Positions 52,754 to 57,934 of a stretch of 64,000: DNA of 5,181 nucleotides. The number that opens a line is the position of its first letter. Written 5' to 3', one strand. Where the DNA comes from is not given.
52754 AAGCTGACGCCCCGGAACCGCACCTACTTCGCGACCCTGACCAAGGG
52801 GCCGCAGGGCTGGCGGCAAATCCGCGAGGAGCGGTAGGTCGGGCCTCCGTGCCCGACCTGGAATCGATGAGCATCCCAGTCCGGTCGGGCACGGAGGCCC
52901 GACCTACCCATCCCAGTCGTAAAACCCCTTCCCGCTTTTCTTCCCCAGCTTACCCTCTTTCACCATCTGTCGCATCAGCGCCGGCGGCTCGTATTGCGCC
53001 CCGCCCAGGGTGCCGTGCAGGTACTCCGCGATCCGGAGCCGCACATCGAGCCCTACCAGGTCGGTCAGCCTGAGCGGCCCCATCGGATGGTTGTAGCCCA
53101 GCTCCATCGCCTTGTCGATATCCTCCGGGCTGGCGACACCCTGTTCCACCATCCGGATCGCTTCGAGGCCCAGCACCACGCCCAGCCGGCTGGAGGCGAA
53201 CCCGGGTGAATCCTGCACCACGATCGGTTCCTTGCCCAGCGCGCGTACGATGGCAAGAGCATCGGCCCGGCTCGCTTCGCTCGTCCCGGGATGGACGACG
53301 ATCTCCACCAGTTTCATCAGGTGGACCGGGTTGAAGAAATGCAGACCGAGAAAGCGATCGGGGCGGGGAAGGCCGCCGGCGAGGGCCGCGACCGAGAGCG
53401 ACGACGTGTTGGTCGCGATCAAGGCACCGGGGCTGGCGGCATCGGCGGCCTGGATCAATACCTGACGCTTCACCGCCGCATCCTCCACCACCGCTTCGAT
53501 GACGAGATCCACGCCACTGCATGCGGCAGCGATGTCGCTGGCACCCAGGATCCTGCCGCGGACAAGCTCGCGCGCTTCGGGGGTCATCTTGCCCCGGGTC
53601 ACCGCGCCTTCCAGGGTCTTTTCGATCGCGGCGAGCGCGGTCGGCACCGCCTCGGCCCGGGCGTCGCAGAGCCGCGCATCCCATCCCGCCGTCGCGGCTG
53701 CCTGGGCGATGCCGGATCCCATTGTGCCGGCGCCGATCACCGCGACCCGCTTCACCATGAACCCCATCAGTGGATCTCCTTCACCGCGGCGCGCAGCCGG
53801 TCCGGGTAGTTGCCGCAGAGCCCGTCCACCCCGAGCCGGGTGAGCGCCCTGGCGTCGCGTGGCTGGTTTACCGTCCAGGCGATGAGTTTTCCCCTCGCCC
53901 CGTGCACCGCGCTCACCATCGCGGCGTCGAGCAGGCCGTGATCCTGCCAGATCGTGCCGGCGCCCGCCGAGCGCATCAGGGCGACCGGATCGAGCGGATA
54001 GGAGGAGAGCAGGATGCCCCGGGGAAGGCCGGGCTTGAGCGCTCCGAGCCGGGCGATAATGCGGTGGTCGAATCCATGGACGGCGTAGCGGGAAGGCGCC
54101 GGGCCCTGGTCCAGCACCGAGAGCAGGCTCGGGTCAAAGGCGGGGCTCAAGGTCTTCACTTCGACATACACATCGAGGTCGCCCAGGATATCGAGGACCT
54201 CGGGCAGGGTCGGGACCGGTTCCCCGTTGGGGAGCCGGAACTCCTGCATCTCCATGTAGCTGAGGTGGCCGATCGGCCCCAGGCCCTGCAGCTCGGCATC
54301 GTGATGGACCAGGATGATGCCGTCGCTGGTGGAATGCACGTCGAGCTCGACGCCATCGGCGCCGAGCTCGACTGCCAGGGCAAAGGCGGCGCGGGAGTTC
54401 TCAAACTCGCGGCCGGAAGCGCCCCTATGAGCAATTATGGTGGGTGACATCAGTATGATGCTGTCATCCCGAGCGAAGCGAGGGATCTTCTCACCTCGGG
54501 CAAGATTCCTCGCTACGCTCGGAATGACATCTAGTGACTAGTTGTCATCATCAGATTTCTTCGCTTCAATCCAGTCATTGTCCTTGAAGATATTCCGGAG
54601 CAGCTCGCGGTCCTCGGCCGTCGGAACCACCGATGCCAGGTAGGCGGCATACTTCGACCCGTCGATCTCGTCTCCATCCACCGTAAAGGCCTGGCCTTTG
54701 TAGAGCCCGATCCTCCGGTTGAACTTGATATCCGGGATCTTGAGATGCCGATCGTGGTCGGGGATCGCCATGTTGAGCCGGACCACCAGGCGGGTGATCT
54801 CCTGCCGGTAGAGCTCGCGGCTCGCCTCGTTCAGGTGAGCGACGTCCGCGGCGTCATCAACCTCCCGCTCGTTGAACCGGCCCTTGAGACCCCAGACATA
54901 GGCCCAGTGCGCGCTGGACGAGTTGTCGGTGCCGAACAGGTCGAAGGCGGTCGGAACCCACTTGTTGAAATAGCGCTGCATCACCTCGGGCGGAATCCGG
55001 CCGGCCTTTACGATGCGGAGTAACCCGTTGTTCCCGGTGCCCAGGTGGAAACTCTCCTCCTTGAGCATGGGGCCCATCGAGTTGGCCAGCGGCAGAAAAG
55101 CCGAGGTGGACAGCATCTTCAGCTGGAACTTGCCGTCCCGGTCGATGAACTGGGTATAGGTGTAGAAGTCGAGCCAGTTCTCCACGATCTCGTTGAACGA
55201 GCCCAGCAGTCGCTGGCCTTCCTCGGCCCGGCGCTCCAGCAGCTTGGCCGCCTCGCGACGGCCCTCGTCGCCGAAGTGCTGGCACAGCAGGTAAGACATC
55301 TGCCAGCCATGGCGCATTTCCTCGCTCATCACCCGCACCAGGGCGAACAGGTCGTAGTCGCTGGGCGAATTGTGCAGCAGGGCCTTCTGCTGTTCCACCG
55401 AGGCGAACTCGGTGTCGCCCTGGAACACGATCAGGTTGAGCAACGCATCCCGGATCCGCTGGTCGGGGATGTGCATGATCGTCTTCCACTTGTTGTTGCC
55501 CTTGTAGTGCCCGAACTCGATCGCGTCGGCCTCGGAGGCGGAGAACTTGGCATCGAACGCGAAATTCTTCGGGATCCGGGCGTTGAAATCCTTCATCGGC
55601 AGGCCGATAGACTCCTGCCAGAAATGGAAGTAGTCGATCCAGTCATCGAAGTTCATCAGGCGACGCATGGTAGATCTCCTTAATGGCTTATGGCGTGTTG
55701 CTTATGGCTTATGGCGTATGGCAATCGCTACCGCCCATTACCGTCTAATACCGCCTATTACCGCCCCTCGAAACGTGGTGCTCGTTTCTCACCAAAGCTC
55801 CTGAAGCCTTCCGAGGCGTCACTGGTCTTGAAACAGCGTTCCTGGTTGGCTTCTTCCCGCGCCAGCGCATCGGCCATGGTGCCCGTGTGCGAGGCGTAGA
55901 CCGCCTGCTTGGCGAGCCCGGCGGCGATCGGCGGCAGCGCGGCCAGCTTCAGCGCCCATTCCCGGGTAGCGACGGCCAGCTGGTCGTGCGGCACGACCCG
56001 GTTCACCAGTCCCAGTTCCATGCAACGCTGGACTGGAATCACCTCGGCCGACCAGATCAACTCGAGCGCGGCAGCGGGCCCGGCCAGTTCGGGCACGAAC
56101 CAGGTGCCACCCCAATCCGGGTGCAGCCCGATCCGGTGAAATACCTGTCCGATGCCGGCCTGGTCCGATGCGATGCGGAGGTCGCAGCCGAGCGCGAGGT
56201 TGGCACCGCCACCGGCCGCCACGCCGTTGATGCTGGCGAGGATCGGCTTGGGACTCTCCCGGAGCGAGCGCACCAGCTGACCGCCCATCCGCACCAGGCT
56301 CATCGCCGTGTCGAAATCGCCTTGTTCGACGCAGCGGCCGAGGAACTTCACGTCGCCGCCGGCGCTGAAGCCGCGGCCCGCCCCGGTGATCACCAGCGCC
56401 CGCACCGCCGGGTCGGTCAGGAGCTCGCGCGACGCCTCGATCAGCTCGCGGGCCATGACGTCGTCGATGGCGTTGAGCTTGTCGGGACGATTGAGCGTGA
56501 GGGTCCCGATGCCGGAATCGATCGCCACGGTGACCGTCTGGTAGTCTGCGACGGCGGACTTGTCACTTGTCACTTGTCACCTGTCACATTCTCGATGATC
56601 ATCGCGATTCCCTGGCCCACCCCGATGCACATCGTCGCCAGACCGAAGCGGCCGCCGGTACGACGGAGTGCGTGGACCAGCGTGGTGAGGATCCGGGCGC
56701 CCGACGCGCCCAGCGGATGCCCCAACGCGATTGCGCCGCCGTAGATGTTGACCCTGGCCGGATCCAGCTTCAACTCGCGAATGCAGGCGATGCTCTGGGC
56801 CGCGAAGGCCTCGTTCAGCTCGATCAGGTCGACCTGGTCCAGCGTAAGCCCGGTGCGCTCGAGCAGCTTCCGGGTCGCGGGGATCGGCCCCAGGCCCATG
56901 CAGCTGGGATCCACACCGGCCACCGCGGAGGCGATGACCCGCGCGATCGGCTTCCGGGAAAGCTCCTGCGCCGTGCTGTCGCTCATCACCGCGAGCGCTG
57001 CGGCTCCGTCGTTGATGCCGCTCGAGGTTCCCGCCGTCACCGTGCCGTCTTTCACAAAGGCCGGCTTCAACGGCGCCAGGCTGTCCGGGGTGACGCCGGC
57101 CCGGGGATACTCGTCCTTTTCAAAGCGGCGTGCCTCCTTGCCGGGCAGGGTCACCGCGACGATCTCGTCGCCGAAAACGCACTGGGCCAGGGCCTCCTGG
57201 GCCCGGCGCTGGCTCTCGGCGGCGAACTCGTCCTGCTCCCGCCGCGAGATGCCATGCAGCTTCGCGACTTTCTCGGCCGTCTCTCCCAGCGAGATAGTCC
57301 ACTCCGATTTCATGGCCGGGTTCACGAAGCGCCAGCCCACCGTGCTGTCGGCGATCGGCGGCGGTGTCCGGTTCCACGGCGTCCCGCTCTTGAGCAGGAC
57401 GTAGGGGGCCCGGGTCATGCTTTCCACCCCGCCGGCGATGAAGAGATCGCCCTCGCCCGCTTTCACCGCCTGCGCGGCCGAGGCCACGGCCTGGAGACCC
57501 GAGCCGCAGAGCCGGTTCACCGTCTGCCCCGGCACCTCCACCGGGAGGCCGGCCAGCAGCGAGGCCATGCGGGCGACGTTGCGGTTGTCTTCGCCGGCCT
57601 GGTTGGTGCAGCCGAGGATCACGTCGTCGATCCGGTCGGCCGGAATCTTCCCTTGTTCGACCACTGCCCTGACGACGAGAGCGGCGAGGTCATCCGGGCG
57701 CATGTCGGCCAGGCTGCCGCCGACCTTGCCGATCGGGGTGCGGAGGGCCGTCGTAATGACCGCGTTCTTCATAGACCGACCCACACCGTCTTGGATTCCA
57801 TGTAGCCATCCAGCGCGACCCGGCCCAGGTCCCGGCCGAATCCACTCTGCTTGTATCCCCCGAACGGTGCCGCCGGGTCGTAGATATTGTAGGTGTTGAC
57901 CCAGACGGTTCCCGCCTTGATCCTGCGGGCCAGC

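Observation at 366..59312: Nearly every intergenic gap holds a structured palindromic or tandem-unit element (about 25 in 64 kb)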

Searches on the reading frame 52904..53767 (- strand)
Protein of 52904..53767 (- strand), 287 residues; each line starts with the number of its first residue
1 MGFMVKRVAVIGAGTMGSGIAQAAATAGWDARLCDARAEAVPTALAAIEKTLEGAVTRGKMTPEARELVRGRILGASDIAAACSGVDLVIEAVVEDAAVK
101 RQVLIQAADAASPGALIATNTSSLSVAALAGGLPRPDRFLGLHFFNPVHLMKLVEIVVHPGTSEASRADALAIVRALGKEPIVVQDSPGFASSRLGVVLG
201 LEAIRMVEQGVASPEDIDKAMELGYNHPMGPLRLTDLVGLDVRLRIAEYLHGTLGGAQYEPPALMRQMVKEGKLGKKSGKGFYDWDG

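Call 11: search_protein_families(library=pfam, proteins=[window:52904-53767:-])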
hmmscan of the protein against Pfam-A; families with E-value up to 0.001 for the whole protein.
window:52904-53767:- (287 aa): 3 families
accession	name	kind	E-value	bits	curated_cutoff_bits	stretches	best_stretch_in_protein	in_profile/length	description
PF02737.24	3HCDH_N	-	1e-57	195.4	22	1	8-186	2-179/180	3-hydroxyacyl-CoA dehydrogenase, NAD binding domain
PF00725.27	3HCDH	-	2.1e-33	115.2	22.1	1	189-285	1-97/97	3-hydroxyacyl-CoA dehydrogenase, C-terminal domain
PF03446.21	NAD_binding_2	-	3.6e-07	30.8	21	1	7-123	1-95/161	NAD binding domain of 6-phosphogluconate dehydrogenase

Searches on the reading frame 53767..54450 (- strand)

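Call 11: search_protein_families(library=pfam, proteins=[window:53767-54450:-])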
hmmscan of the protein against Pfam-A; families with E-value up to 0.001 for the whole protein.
window:53767-54450:- (227 aa): 2 families
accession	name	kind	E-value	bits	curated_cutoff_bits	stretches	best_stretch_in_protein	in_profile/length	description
PF03009.23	GDPD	-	5.9e-29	102.3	23.6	1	8-217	1-243/244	Glycerophosphoryl diester phosphodiesterase family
PF13653.12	GDPD_2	-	0.00016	22.5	27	0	191-217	4-30/30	Glycerophosphoryl diester phosphodiesterase family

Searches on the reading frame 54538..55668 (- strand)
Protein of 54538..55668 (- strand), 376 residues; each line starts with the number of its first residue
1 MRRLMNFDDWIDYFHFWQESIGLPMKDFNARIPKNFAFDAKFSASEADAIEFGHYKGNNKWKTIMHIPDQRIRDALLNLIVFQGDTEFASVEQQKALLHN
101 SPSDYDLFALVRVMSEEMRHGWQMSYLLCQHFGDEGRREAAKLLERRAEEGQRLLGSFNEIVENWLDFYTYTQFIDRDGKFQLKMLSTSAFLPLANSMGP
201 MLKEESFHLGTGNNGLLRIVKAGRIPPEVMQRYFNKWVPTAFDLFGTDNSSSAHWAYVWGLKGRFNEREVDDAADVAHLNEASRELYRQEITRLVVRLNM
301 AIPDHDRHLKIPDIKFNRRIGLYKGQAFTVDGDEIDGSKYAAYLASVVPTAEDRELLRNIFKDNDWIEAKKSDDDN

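Call 11: search_protein_families(library=pfam, proteins=[window:54538-55668:-])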
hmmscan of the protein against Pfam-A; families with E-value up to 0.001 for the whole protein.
window:54538-55668:- (376 aa): 1 family
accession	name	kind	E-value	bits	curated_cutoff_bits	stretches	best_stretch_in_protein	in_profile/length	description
PF05138.18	PaaA_PaaC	-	1.6e-12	47.7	28.5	1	70-263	12-192/263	Phenylacetic acid catabolic protein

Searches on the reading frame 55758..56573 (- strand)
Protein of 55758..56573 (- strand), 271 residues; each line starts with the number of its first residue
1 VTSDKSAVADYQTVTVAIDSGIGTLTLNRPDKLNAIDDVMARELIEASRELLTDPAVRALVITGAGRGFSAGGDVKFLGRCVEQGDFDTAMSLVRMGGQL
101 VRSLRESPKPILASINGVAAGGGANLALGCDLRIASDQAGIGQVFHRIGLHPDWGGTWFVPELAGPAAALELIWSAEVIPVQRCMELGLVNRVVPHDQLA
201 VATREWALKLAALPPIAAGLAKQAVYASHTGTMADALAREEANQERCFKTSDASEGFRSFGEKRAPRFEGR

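Call 11: search_protein_families(library=pfam, proteins=[window:55758-56573:-])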
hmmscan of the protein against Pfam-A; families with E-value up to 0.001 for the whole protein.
window:55758-56573:- (271 aa): 2 families
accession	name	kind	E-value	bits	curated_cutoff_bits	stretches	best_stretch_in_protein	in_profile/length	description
PF00378.25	ECH_1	-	1.3e-54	185.7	27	1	19-270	3-250/251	Enoyl-CoA hydratase/isomerase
PF16113.10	ECH_2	-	9.9e-36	124.3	27.2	1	22-200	1-178/335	Enoyl-CoA hydratase/isomerase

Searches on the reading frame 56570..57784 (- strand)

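Call 11: search_protein_families(library=pfam, proteins=[window:56570-57784:-])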
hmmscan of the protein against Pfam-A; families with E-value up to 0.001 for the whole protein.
window:56570-57784:- (404 aa): 3 families
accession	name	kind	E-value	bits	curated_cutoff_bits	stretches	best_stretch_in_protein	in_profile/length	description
PF00108.29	Thiolase_N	-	1.7e-75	254.2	26.4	1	9-269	2-259/260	Thiolase, N-terminal domain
PF02803.24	Thiolase_C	-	1.7e-50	170.2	27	1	278-398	2-122/123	Thiolase, C-terminal domain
PF00109.32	ketoacyl-synt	-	6.9e-05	23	20.8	1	87-125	168-206/252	Beta-ketoacyl synthase, N-terminal domain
